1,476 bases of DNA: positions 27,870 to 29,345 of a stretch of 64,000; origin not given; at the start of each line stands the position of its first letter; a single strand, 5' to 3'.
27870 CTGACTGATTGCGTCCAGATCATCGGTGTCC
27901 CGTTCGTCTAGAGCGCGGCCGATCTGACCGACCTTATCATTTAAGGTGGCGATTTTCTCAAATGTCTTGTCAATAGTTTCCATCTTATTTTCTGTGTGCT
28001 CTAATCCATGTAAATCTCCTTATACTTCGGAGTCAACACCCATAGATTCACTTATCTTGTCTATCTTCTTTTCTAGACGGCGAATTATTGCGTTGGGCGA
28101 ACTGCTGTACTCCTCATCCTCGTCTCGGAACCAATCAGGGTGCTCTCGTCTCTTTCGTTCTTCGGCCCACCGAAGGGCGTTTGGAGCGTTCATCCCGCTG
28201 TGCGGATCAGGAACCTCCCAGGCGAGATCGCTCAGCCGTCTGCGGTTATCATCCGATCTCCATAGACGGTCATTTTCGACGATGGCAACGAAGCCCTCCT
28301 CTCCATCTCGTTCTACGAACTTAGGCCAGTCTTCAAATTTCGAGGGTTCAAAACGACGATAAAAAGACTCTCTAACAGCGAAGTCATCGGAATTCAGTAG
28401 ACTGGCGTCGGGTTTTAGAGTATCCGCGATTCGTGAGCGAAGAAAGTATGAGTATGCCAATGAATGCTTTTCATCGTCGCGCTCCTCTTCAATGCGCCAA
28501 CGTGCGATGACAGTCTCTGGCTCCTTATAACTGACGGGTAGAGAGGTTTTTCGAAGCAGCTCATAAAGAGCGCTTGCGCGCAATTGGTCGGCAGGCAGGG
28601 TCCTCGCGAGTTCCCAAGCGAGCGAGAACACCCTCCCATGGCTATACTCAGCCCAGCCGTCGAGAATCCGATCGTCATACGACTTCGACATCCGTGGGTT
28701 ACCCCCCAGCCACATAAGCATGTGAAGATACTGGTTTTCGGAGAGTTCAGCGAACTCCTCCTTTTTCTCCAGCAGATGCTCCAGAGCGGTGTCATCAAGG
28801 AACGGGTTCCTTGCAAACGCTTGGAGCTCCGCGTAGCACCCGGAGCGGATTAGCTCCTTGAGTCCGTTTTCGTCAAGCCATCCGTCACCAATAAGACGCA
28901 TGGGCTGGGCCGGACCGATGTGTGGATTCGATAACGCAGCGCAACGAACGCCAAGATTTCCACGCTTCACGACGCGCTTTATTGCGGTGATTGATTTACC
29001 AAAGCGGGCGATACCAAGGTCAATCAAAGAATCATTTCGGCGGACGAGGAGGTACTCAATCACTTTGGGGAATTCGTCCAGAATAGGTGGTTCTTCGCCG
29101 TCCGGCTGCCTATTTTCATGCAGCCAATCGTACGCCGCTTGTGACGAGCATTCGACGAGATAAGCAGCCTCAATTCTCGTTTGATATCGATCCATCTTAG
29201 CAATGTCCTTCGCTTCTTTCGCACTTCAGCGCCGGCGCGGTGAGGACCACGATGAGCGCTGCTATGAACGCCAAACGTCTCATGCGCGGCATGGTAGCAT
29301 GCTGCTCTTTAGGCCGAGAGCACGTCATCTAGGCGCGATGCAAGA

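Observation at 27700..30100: AT-rich three-gene island: TIGR02391-type HEPN protein + 391-aa orphan + small tail-anchored membrane protein, a candidate undescribed defence/abortive-infection module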

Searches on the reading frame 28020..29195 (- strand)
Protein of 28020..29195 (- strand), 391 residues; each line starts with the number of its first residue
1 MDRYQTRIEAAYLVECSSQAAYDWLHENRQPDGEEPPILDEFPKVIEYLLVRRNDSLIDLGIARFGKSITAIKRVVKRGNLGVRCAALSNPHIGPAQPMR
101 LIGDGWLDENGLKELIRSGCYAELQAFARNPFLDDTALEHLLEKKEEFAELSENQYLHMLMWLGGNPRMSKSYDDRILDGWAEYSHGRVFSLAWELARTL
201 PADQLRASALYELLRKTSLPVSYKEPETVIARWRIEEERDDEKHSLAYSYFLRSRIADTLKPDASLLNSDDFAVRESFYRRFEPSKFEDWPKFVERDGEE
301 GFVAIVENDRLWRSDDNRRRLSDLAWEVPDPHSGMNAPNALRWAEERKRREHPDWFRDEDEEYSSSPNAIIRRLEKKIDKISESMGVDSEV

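Call 3: search_protein_families(library=ncbifam, proteins=[window:28020-29195:-], max_evalue=1)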
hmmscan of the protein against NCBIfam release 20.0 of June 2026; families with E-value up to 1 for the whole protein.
window:28020-29195:- (391 aa): 1 family
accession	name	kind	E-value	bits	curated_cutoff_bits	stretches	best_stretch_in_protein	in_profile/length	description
NF041298.1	rSAM_mat_DynA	equivalog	0.19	10.6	450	1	127-178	22-74/356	dynobactin maturation radical SAM/SPASM protein DynA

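Call 4: search_protein_families(library=pfam, proteins=[window:28020-29195:-], max_evalue=1)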
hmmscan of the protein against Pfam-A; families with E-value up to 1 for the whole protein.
window:28020-29195:- (391 aa): 1 family
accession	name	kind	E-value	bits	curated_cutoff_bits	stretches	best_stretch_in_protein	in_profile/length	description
PF11334.13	DUF3136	-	0.12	12.6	27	0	216-234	43-61/64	Protein of unknown function (DUF3136)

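Call 5: search_protein_families(library=padloc, proteins=[window:28020-29195:-], max_evalue=1)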
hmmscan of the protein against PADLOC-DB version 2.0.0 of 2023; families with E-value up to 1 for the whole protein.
window:28020-29195:- (391 aa): 0 families

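Call 9: find_homologous_proteins(query=window:28020-29195:-, max_evalue=0.001)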
Query window:28020-29195:- (391 aa): 63 proteins with E <= 0.001 among 4612 candidates.
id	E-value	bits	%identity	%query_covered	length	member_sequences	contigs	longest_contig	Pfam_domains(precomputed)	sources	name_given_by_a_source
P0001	1.4e-263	892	100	100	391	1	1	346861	-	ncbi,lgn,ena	-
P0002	1.9e-164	565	64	99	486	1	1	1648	-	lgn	-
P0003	4.5e-164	564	66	99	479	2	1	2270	-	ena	-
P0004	2.0e-161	556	64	99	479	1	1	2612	-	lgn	-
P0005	8.6e-161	553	63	99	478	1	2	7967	-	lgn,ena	-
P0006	3.9e-160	551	63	99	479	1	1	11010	-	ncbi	-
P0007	1.2e-159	550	64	98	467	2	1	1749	-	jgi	-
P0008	2.8e-159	548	64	98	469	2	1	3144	-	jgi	-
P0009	1.5e-158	546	64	98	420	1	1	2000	-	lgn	-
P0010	5.9e-154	531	63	98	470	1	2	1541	-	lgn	-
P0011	3.3e-153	528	62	98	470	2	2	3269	-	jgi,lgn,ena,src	-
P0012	1.1e-152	527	61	100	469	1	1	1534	-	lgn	-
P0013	1.9e-152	526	61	98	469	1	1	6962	-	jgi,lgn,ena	-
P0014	4.4e-152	525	59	100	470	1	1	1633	-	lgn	-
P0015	2.4e-151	522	62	97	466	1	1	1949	-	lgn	-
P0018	2.7e-150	519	61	100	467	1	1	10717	-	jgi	jgi:hypothetical protein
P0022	2.4e-149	516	60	100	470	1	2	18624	-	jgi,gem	-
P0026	2.0e-147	509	61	97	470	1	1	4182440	-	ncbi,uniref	ncbi:hypothetical protein [Halomonas sp. H5]|uniref:hypothetical protein n=1 Tax=Halomonas sp. H5 Ta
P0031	2.0e-144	500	59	98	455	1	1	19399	-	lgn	-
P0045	1.5e-106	375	48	98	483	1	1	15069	-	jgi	jgi:hypothetical protein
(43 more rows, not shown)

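Call 14: find_encoding_contigs(protein=P0001, flank=10000, max_places=3)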
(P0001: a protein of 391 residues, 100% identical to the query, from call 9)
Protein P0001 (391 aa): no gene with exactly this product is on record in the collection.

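Call 15: find_encoding_contigs(protein=P0026, flank=10000, max_places=3)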
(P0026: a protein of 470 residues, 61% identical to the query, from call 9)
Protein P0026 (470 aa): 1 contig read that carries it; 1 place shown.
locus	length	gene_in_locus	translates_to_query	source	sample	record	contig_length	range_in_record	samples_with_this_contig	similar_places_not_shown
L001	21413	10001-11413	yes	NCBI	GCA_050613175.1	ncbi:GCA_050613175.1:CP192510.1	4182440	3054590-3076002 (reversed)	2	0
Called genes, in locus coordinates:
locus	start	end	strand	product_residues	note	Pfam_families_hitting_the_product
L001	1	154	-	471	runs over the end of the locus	PF01734:Patatin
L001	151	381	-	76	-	-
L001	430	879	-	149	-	-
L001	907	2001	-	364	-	-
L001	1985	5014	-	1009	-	PF03098:An_peroxidase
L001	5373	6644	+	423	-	-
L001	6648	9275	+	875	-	-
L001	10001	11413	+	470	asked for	-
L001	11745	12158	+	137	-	-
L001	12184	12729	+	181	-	-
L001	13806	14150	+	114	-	-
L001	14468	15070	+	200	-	-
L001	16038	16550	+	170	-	-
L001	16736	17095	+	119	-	-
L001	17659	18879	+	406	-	-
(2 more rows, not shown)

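Call 16: find_encoding_contigs(protein=P0022, flank=10000, max_places=3)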
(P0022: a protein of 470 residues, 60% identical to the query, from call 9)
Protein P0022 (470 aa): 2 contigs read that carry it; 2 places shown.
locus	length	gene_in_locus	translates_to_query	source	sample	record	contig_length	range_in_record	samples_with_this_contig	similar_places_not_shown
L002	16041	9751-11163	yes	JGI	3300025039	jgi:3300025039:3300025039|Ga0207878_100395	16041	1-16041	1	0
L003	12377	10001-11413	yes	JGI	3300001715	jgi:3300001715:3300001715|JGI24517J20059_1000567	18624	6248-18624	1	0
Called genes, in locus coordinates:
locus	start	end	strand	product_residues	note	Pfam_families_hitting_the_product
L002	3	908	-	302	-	?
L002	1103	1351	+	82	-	-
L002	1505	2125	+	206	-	PF01613:Flavin_Reduct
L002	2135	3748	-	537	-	PF00672:HAMP (weak), PF00989:PAS (faint), PF08448:PAS_4 (weak), PF13188:PAS_8, PF00990:GGDEF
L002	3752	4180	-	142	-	-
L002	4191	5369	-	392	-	PF13505:OMP_b-brl (faint), PF13609:Porin_4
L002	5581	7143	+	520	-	PF00583:Acetyltransf_1 (weak), PF00795:CN_hydrolase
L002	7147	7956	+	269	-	PF06167:Peptidase_M90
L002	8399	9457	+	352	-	PF12686:DUF3800 (weak)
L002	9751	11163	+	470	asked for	-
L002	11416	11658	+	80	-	PF13560:HTH_31, PF12844:HTH_19 (weak), PF01381:HTH_3 (weak)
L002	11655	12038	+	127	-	PF13657:Couple_hipA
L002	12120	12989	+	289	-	PF01903:CbiX (faint)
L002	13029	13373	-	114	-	-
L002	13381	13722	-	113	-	PF03795:YCII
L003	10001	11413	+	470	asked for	-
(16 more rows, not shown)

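Call 18: find_related_loci(query=A1, collection=genome_contigs, flank=10000)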
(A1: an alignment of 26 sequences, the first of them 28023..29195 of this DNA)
Query A1 (391 aa) in genome_contigs; peptide patterns used: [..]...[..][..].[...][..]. (x = any residue, [..] = any of these).
24 stretches matched a pattern; 17 encode a relative of the query (tblastn E <= 1e-3); 17 distinct loci.
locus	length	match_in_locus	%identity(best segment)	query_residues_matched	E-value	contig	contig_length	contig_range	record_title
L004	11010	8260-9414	63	1-388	4e-163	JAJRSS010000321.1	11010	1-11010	MAG: Alphaproteobacteria bacterium isolate Dive96_bin1.131 k141_5102794, whole genome shotgun sequence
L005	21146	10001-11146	49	1-387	1e-119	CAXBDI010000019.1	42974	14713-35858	MAG TPA_asm: uncultured Alphaproteobacteria bacterium isolate ERR2762122_concoct_107 genome assembly, contig: ERZ3421826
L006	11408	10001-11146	43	4-385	8e-94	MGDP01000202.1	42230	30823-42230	MAG: Candidatus Tectomicrobia bacterium RIFCSPLOWO2_12_FULL_69_37 rifcsplowo2_12_scaffold_7412, whole genome shotgun seq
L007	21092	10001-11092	40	1-360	4e-77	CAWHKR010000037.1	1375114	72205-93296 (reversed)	MAG: uncultured proteobacterium isolate MFD02923.bin.1.148 genome assembly, contig: contig_7543, whole genome shotgun se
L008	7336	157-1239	38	4-358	1e-70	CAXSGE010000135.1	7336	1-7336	MAG: uncultured Acetobacteraceae bacterium isolate private_VT22_metawrap_bin.11 genome assembly, contig: private_VT22_me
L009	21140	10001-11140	31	1-362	2e-40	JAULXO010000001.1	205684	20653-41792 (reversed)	MAG: Hylemonella sp. isolate P_HYLE NODE_33_length_205684_cov_2.047500, whole genome shotgun sequence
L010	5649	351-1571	30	1-386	4e-37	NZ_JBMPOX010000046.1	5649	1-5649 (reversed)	Undibacterium sp. Ji50W NODE_46_length_5649_cov_22.239587_46, whole genome shotgun sequence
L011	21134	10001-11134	30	9-362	3e-36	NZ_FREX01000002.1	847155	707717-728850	Pseudovibrio sp. Alg231-02 isolate Pseudovibrio sp. Alg231_02, whole genome shotgun sequence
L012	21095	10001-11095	27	1-352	1e-26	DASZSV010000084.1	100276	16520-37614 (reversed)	MAG TPA_asm: Steroidobacteraceae bacterium isolate SMAG_U6059 k141_519667, whole genome shotgun sequence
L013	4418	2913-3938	28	1-330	1e-24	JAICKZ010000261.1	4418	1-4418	MAG: Steroidobacteraceae bacterium isolate GZL_HY_2_bin.97 k141_4188834_length_4418_cov_8.0000, whole genome shotgun seq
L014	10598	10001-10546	26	47-220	5e-12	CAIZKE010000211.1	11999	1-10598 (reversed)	MAG: uncultured Alphaproteobacteria bacterium isolate Loc090907-4m_bin-335 genome assembly, contig: bin-335:211/363, who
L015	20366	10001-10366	29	90-201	8e-12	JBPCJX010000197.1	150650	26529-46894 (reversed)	MAG: Bryobacteraceae bacterium isolate TH_ant_mag_37 S1Ck127_4962584_flag_0_multi_10.0000_len_150650, whole genome shotg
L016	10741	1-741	29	138-371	2e-18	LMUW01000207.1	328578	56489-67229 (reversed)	Xenophilus sp. L33 NODE_264_length_328526_cov_14.022007, whole genome shotgun sequence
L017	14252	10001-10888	23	46-323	1e-8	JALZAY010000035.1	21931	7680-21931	MAG: Pseudomonadota bacterium isolate KAP bin103 SD1490_NODE_537_length_21931_cov_4.005733, whole genome shotgun sequenc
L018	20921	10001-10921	21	46-324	8e-6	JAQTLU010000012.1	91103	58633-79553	MAG: Gallionellaceae bacterium isolate STA_24 NODE_496_length_91103_cov_23.599960_Sandtown_A, whole genome shotgun seque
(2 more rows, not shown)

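Call 20: find_encoding_contigs(protein=P0006, flank=10000, max_places=2)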
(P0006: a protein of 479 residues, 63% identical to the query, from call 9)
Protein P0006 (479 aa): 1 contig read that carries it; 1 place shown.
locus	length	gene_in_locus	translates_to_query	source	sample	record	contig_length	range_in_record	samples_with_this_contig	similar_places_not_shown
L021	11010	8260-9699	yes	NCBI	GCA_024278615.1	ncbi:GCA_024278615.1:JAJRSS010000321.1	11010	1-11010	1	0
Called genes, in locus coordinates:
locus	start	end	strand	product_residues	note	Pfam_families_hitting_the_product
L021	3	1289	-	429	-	?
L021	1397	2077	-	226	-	PF04366:Ysc84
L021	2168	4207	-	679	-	PF00724:Oxidored_FMN, PF03486:HI0933_like (faint), PF00070:Pyr_redox (faint), PF07992:Pyr_redox_2, PF12831:FAD_oxidored, PF13450:NAD_binding_8 (weak)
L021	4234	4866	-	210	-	PF12557:Co_AT_N (weak), PF02572:CobA_CobO_BtuR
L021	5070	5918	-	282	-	-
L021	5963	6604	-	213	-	PF05494:MlaC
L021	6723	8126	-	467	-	PF05618:RimB-like, PF18030:Rimk_N, PF14397:ATPgrasp_ST (faint), PF02655:ATP-grasp_3, PF02955:GSH-S_ATP, PF08443:RimK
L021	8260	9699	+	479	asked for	-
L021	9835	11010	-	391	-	?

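Call 21: find_encoding_contigs(protein=P0031, flank=8000, max_places=2)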
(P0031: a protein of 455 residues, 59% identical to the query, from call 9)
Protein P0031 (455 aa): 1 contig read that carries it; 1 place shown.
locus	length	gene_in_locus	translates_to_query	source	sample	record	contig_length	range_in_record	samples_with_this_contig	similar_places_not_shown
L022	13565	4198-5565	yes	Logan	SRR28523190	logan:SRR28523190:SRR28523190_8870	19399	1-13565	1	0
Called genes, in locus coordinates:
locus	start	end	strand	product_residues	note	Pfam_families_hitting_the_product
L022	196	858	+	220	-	-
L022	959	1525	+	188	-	-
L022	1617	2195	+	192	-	-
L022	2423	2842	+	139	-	-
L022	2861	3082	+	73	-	-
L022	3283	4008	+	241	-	-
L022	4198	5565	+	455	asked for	-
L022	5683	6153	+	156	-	-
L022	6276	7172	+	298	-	-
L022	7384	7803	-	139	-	-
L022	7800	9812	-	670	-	-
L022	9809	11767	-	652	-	-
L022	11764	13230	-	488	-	PF00589:Phage_integrase (weak)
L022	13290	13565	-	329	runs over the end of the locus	-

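Call 22: find_encoding_contigs(protein=P0045, flank=8000, max_places=2)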
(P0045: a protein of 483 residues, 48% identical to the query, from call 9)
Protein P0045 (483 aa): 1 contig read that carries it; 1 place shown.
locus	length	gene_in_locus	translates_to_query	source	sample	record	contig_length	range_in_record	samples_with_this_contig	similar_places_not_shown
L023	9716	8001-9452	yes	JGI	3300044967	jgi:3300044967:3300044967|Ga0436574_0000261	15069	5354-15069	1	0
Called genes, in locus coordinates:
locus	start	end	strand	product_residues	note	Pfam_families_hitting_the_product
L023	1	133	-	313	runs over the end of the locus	PF03401:TctC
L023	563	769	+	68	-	-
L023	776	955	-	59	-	-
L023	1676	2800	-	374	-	PF00589:Phage_integrase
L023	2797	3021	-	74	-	PF13560:HTH_31, PF01381:HTH_3, PF13443:HTH_26 (weak)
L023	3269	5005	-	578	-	PF06048:DUF927 (weak)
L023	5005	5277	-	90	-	-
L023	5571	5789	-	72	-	PF12728:HTH_17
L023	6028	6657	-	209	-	-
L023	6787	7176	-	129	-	-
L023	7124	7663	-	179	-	-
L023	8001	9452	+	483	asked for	-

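Call 23: find_encoding_contigs(protein=P0018, flank=8000, max_places=2)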
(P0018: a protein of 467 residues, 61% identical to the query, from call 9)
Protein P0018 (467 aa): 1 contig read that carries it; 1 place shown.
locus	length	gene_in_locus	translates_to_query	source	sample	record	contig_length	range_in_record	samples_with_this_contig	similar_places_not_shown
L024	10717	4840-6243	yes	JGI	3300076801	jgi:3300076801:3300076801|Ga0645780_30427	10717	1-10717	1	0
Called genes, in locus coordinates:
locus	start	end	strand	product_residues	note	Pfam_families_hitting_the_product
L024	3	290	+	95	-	?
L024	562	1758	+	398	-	PF01609:DDE_Tnp_1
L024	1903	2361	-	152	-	-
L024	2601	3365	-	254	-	PF22022:Phage_int_M, PF00589:Phage_integrase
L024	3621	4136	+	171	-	-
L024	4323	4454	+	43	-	-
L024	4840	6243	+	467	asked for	-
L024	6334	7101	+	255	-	PF08238:Sel1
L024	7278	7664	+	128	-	-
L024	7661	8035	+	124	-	-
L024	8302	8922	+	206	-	-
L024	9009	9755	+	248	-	PF13672:PP2C_2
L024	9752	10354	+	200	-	PF00069:Pkinase (weak)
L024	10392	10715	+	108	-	?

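Call 31: find_related_loci(query=A1, collection=viral_contigs, flank=6000)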
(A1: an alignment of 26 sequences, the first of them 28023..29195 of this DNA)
Query A1 (391 aa) in viral_contigs; peptide patterns used: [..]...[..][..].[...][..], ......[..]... (x = any residue, [..] = any of these).
64 stretches matched a pattern, but none encodes a relative of the query by tblastn (E <= 1e-3).

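Call 36: predict_structure(alignment_id=A1)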
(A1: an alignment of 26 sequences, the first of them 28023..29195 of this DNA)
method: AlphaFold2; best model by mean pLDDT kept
length: 391 residues; sequences in the alignment: 26
mean_pLDDT: 86.6   pTM: 0.79
mean pLDDT of the five models: 86.6, 86.4, 85.6, 83.2, 82.7
residues with pLDDT >= 90: 245; 70-90: 97; 50-70: 34; < 50: 15
segments of 3 or more residues with pLDDT < 50: 98-103, 240-245
pLDDT, mean of each block of 10 residues (from residue 1): 80 94 91 65 84 94 91 92 93 63 67 91 95 88 93 96 93 79 86 96 95 93 93 73 66 96 95 95 95 91 95 94 92 89 95 87 67 75 63 38
secondary structure, 60 per line:
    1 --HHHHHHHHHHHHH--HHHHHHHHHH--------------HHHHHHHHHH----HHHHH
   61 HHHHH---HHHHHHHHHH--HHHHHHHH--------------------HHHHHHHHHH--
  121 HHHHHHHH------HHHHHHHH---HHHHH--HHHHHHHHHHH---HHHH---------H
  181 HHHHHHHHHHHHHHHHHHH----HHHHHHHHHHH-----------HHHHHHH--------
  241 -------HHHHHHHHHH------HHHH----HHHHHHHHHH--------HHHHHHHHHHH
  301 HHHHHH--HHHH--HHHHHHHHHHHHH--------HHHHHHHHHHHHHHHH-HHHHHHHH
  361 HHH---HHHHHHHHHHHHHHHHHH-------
elements in order: H3-15 H18-27 H42-51 H56-65 H69-78 H81-88 H109-118 H121-128 H135-142 H146-150 H153-163 H167-170 H180-199 H204-214 H226-232 H248-257 H264-267 H272-281 H290-306 H309-312 H315-327 H336-351 H353-363 H367-384

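Call 41: fold_search(model_id=the predicted structure, library=pdb)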
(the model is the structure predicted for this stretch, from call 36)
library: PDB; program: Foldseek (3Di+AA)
matches with E <= 10: 758; with E <= 0.001: 0
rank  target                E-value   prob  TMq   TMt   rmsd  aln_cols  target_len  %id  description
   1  5b6g_A                9.6e-03  0.97  0.23  0.26  15.3       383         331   13  Protein-protein interaction (released 2017-05-31)
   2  4yjl_B                9.6e-03  0.97  0.24  0.26  15.5       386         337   13  Crystal structure of APC-ARM in complexed with Amer1-A2 (released 2016-03-09)
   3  5iz8_A                1.4e-02  0.96  0.24  0.27  15.2       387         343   12  Protein-protein interaction (released 2017-07-05)
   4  4yje_A                1.9e-02  0.95  0.24  0.26  15.6       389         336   12  Crystal structure of APC-ARM in complexed with Amer1-A1 (released 2016-03-09)
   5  4yjl_C                2.0e-02  0.95  0.24  0.26  15.4       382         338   12  Crystal structure of APC-ARM in complexed with Amer1-A2 (released 2016-03-09)
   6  7f6m_A                2.2e-02  0.96  0.25  0.28  15.1       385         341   12  Crystal structure of APC complexed with a peptide inhibitor MAI-516 (released 2022-06-29)
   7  3nmx_B                2.2e-02  0.94  0.24  0.27  15.1       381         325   12  Crystal structure of APC complexed with Asef (released 2011-07-06)
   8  3qhe_A                2.9e-02  0.93  0.24  0.27  14.6       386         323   13  Crystal structure of the complex between the armadillo repeat domain of adenomatous polyposis coli and the tyrosine-ri (released 2011-11-02)
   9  5xbk_C                3.0e-02  0.92  0.26  0.27  14.5       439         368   12  Crystal structure of human Importin4 (released 2018-02-14)
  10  5iz8_B                3.8e-02  0.92  0.24  0.28  15.9       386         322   10  Protein-protein interaction (released 2017-07-05)
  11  5h7c_A                4.1e-02  0.90  0.22  0.21  18.0       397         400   11  Crystal structure of a repeat protein with two Protein A-DHR14 repeat modules (released 2017-06-28)
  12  3nmx_A                4.1e-02  0.89  0.23  0.26  14.9       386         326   14  Crystal structure of APC complexed with Asef (released 2011-07-06)
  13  5h7c_C                4.5e-02  0.51  0.14  0.14  19.2       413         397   10  Crystal structure of a repeat protein with two Protein A-DHR14 repeat modules (released 2017-06-28)
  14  3qhe_C                4.7e-02  0.87  0.24  0.27  14.7       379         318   13  Crystal structure of the complex between the armadillo repeat domain of adenomatous polyposis coli and the tyrosine-ri (released 2011-11-02)
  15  5ife_C                5.1e-02  0.84  0.23  0.14  15.4       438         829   10  Crystal structure of the human SF3b core complex (released 2016-10-26)
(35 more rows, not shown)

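Call 46: find_encoding_contigs(protein=P0185, flank=8000, max_places=3)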
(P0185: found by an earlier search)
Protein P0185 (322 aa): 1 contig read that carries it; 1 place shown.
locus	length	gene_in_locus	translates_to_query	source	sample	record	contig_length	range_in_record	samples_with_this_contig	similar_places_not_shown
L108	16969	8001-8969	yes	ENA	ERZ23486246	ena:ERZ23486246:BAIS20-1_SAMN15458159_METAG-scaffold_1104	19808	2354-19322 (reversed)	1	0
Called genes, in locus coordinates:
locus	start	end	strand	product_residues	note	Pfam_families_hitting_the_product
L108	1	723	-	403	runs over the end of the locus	?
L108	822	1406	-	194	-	PF18306:LDcluster4, PF03641:Lysine_decarbox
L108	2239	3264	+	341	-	PF17936:Big_6 (faint), PF19077:Big_13 (faint), PF01476:LysM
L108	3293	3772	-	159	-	-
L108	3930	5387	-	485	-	PF00070:Pyr_redox (faint), PF07992:Pyr_redox_2, PF12831:FAD_oxidored (weak), PF13450:NAD_binding_8, PF17806:SO_alpha_A3, PF04324:Fer2_BFD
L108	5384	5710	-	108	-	PF13510:Fer2_4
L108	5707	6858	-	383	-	PF01266:DAO, PF01494:FAD_binding_3 (weak), PF03486:HI0933_like (faint), PF13450:NAD_binding_8 (weak), PF13738:Pyr_redox_3 (faint)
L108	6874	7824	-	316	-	PF00701:DHDPS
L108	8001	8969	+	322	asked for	PF02423:OCD_Mu_crystall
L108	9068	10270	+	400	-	PF07690:MFS_1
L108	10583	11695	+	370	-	PF13416:SBP_bac_8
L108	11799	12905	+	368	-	PF00005:ABC_tran, PF08402:TOBE_2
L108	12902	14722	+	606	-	PF00528:BPD_transp_1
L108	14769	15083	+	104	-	-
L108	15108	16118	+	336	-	PF08240:ADH_N, PF00107:ADH_zinc_N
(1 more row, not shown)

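Call 57: search_protein_families(library=phrogs, proteins=[window:28020-29195:-, P0003], max_evalue=0.1)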
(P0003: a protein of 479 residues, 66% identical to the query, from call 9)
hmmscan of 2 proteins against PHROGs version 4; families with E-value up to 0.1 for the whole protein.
window:28020-29195:- (391 aa): 0 families

P0003 (479 aa): 4 families
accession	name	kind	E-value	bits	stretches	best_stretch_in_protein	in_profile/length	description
phrog_3550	-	unknown function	0.00044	21.5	1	395-448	4-55/79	-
phrog_20262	-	unknown function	0.027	15.6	1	369-418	46-97/146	-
phrog_5553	-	unknown function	0.037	15.3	1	373-442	21-94/114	-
phrog_9414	-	unknown function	0.098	13.7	0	395-420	39-64/71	-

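Call 59: find_encoding_contigs(protein=P0196, flank=6000, max_places=2)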
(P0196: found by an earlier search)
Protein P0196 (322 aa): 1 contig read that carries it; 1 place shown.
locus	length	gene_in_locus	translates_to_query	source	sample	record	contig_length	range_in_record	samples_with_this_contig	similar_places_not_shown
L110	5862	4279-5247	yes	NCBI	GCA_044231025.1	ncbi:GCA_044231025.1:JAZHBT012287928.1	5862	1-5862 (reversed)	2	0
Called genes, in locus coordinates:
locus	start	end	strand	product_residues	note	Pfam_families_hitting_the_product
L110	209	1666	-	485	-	PF00070:Pyr_redox (faint), PF07992:Pyr_redox_2, PF12831:FAD_oxidored (weak), PF13450:NAD_binding_8, PF04324:Fer2_BFD, PF17806:SO_alpha_A3 (weak)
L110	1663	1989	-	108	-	PF13510:Fer2_4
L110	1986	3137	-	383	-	PF01266:DAO, PF01494:FAD_binding_3 (weak), PF03486:HI0933_like (faint), PF07992:Pyr_redox_2 (faint), PF13450:NAD_binding_8 (weak), PF13738:Pyr_redox_3 (faint)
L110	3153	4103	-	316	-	PF00701:DHDPS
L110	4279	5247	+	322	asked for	PF02423:OCD_Mu_crystall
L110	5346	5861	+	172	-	?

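Call 60: find_encoding_contigs(protein=P0198, flank=6000, max_places=2)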
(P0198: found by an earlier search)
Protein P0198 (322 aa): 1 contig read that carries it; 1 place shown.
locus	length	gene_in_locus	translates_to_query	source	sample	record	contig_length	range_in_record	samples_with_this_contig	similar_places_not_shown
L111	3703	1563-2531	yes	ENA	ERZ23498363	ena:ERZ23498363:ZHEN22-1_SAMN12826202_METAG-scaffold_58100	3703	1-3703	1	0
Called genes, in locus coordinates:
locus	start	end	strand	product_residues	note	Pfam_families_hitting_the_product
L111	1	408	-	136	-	?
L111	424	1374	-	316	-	PF00701:DHDPS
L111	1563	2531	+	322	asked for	PF02423:OCD_Mu_crystall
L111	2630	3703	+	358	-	?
